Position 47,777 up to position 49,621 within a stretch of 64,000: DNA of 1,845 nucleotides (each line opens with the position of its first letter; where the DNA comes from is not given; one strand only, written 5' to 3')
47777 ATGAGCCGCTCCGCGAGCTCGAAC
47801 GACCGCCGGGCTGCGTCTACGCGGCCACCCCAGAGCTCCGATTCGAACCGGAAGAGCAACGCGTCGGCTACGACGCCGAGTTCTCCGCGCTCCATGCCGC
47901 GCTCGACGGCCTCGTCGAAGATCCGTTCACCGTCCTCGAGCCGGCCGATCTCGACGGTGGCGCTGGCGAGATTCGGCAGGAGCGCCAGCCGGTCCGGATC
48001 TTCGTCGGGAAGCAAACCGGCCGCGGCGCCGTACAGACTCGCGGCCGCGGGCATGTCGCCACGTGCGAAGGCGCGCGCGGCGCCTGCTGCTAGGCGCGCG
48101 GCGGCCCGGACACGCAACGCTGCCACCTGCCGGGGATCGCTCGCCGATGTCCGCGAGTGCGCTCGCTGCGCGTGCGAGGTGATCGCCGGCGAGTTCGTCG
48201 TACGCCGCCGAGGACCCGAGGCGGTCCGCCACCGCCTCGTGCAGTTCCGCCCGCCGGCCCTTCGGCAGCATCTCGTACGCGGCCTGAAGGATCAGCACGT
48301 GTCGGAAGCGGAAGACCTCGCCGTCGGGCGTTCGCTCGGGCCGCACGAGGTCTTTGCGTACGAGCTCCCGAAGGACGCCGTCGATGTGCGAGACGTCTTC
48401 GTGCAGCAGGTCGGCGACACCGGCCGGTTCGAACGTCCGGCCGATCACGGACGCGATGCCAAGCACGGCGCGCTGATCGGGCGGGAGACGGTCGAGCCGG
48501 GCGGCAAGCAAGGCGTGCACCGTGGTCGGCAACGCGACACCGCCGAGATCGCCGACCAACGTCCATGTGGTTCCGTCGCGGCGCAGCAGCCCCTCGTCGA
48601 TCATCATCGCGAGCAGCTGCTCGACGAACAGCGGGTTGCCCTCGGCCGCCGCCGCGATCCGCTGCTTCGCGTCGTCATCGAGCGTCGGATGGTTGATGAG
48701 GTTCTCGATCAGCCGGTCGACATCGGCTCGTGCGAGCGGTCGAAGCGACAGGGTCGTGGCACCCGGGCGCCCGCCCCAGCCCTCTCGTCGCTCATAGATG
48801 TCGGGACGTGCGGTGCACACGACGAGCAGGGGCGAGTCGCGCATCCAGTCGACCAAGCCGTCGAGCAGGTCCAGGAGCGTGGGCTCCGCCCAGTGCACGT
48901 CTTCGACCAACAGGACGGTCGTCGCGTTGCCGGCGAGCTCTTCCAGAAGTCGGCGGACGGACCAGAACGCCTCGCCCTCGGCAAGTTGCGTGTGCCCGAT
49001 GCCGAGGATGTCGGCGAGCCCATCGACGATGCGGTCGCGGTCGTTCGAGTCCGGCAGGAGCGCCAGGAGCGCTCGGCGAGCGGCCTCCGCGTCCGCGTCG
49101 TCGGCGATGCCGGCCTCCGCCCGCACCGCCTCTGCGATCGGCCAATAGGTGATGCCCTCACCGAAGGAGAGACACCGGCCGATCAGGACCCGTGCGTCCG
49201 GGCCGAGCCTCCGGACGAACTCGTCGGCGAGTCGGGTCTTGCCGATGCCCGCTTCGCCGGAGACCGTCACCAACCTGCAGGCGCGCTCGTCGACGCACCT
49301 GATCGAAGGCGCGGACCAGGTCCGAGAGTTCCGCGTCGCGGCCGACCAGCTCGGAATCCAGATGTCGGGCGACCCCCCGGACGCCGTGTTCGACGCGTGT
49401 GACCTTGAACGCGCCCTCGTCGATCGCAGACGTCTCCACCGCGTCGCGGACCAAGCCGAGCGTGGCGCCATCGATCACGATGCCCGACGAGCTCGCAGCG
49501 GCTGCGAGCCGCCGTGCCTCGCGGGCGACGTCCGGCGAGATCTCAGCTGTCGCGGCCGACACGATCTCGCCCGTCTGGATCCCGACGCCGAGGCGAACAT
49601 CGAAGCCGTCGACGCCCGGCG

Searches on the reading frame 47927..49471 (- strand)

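Call 37: search_protein_families(library=pfam, proteins=[window:47927-49471:-], max_evalue=0.00001)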
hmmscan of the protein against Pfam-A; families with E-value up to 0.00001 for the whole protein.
window:47927-49471:- (514 aa): 2 families
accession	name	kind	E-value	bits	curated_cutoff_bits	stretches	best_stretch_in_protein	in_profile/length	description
PF13191.12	AAA_16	-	1.2e-17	65.3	32.6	1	62-218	21-167/167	AAA ATPase domain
PF13401.12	AAA_22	-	5.2e-08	33.7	27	1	64-227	4-128/130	AAA domain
